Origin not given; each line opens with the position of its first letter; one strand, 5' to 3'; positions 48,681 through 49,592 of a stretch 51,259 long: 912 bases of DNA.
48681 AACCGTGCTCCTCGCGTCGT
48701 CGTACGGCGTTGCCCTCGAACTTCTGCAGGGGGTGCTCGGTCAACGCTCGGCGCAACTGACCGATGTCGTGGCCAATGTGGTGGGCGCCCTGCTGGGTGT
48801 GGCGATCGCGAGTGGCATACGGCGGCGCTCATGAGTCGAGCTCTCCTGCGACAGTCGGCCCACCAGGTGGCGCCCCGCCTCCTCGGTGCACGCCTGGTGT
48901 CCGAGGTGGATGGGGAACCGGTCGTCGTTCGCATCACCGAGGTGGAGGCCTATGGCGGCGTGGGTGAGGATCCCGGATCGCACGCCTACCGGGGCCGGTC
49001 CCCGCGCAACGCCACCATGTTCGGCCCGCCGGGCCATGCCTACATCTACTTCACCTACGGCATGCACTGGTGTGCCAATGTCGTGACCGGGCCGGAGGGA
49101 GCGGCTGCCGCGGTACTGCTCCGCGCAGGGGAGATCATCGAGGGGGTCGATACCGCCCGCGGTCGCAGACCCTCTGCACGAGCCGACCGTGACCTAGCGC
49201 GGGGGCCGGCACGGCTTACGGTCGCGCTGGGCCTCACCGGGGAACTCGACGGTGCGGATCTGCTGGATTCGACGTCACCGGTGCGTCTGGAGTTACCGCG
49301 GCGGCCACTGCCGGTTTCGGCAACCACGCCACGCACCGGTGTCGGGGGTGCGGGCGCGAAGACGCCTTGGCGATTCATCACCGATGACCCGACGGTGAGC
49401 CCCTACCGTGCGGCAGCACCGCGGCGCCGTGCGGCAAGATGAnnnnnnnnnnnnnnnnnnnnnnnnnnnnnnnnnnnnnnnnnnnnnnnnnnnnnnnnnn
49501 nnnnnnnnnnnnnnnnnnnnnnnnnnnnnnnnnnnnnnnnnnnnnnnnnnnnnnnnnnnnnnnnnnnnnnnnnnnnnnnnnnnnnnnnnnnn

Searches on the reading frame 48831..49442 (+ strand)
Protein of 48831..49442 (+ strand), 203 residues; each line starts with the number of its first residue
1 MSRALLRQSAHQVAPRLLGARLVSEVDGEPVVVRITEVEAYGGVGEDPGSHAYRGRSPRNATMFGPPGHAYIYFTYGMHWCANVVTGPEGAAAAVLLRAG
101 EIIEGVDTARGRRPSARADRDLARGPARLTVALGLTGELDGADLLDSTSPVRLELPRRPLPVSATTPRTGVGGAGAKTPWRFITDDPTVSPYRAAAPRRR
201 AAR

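Call 68: search_protein_families(library=pfam, proteins=[window:48831-49442:+], max_evalue=0.00001)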
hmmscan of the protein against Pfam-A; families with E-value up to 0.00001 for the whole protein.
window:48831-49442:+ (203 aa): 1 family
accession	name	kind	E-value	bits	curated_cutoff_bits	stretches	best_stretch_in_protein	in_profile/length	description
PF02245.21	Pur_DNA_glyco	-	2.2e-60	203.6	27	1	6-186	3-179/181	Methylpurine-DNA glycosylase (MPG)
